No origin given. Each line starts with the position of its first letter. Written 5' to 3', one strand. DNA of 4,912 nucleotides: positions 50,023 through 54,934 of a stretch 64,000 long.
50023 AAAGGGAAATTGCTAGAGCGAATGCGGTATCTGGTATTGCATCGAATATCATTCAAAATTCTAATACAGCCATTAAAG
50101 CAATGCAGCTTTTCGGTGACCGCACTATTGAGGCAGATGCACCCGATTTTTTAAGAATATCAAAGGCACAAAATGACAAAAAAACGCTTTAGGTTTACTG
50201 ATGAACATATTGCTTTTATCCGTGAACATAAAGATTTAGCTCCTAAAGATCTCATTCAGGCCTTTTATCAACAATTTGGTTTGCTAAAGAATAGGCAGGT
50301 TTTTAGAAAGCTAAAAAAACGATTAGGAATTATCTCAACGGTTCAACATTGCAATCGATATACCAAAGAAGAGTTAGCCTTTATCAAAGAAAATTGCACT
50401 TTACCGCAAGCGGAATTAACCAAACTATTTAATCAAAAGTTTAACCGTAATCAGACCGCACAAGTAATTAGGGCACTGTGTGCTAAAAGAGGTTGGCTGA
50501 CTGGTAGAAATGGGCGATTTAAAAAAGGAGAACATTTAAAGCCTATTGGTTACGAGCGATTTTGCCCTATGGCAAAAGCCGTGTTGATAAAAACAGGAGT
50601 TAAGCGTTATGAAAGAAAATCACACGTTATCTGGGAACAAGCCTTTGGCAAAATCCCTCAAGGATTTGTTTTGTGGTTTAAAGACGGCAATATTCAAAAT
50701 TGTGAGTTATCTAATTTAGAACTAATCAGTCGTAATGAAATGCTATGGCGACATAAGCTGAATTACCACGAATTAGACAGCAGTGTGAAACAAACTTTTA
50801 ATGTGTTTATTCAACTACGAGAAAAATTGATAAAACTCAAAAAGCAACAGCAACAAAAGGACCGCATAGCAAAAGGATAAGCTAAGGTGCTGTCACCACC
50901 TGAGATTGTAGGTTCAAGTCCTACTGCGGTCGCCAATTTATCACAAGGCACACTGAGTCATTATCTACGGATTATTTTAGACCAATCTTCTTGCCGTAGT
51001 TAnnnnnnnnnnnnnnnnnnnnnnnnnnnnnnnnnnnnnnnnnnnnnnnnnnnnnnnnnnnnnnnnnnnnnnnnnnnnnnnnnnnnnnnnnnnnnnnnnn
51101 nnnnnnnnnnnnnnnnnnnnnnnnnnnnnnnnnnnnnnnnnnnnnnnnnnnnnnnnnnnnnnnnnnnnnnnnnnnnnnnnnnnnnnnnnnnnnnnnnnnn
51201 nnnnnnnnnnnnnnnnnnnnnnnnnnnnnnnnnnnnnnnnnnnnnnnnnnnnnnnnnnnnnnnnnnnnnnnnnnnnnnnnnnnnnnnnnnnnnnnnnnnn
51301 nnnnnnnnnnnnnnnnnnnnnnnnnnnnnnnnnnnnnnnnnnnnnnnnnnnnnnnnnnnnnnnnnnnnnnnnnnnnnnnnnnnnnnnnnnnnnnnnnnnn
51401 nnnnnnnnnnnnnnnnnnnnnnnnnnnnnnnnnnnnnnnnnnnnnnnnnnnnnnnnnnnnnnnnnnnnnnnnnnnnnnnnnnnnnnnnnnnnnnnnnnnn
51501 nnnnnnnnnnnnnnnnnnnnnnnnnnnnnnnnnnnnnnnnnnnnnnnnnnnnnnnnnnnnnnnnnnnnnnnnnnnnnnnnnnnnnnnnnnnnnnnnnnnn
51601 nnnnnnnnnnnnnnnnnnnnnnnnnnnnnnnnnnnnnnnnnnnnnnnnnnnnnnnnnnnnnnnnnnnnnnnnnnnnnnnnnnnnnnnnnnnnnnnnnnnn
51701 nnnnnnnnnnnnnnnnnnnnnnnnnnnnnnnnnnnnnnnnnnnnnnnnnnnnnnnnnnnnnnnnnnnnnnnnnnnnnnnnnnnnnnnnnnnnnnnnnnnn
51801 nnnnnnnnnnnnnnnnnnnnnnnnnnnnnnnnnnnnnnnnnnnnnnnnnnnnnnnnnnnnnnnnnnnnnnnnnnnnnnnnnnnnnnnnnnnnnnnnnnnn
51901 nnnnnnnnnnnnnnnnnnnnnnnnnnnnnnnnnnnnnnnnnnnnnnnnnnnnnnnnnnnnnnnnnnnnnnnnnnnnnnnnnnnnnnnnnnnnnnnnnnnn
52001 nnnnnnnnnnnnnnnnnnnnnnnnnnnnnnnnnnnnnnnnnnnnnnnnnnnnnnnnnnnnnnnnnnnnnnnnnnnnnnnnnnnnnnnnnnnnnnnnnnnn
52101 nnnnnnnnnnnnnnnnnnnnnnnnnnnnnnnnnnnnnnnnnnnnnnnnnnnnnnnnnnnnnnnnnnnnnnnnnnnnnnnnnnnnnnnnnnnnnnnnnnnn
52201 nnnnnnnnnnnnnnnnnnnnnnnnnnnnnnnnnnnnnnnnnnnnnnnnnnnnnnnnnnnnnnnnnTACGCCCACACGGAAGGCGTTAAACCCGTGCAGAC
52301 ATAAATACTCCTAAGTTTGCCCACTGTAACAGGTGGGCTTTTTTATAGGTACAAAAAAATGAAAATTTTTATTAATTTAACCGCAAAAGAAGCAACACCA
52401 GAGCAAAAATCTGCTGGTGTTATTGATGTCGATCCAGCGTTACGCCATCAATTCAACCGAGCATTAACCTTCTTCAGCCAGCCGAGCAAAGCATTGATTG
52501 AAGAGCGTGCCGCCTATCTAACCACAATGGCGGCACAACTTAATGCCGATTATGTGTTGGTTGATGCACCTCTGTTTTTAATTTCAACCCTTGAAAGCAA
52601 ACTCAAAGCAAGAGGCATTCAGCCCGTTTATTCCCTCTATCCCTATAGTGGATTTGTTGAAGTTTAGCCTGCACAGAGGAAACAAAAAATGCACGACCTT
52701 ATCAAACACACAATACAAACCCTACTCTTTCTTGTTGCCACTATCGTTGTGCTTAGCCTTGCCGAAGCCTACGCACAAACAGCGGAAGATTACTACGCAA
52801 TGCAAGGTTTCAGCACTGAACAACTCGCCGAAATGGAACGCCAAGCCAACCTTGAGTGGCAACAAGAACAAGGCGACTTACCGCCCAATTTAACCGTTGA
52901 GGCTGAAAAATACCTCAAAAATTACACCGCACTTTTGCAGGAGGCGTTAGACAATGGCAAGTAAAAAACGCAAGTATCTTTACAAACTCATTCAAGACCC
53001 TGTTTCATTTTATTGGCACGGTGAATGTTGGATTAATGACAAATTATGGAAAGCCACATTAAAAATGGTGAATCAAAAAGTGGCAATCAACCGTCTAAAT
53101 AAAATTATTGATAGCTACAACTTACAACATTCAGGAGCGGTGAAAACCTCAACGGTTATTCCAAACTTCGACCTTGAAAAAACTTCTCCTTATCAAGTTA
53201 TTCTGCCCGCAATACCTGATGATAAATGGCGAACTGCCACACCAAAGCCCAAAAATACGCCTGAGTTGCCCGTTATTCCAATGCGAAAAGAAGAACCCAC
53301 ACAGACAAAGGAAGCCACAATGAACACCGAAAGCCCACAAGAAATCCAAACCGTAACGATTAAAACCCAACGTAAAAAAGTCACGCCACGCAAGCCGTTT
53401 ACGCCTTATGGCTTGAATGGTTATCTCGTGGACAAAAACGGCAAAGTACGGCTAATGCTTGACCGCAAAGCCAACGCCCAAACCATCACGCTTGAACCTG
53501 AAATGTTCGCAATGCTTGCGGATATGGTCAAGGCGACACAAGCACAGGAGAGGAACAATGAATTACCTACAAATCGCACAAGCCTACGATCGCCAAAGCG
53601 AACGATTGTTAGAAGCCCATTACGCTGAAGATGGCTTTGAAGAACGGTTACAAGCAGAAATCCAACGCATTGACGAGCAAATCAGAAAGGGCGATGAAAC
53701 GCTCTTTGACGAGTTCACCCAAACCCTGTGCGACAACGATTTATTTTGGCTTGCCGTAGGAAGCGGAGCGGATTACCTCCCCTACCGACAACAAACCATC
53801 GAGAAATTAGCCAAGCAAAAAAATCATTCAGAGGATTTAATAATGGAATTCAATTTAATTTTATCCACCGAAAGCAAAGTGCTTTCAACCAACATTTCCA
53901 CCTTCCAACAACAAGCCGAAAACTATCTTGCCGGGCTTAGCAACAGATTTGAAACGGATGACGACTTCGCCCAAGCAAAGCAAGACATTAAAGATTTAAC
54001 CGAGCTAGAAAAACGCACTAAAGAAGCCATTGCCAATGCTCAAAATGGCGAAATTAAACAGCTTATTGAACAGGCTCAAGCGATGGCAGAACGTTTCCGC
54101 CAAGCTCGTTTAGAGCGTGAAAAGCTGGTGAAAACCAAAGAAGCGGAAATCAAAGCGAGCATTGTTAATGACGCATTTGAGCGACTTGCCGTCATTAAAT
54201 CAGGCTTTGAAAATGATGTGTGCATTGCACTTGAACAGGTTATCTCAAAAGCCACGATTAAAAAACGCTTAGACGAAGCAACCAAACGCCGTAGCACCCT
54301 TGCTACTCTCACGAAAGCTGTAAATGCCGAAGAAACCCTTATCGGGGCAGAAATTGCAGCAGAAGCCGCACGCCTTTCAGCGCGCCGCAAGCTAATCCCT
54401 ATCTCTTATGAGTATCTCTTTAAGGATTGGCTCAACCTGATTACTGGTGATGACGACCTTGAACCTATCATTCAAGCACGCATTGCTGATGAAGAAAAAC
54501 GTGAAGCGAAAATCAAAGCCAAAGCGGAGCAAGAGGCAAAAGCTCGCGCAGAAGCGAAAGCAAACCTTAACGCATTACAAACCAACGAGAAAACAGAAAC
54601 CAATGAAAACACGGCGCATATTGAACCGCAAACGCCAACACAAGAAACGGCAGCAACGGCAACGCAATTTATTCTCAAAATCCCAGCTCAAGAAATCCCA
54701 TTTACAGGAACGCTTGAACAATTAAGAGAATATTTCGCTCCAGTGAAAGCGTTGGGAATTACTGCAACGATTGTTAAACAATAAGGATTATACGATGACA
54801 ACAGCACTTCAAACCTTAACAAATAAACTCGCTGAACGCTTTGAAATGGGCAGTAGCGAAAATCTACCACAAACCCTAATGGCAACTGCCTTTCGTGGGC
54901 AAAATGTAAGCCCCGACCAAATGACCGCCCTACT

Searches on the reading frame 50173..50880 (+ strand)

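Call 44: search_protein_families(library=phrogs, proteins=[window:50173-50880:+], max_evalue=0.00001)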
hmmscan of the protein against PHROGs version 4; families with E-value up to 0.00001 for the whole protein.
window:50173-50880:+ (235 aa): 1 family
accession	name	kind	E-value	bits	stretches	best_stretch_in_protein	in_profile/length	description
phrog_1891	-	DNA, RNA and nucleotide metabolism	2.7e-51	175.5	3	122-231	139-249/255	HNH endonuclease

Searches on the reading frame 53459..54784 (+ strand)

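Call 44: search_protein_families(library=phrogs, proteins=[window:53459-54784:+], max_evalue=0.00001)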
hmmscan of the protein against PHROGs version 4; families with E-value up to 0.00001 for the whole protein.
window:53459-54784:+ (441 aa): 4 families
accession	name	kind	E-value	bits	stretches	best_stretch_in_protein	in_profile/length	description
phrog_16197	-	unknown function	1.8e-98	330.8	1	131-408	2-283/314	-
phrog_7655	-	DNA, RNA and nucleotide metabolism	3e-26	93.4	1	133-403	208-482/551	RecE-like recombination exonuclease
phrog_17299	-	unknown function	5.1e-17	63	1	57-123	22-88/97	-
phrog_35974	-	unknown function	1.2e-07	32.9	1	34-120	1-92/99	-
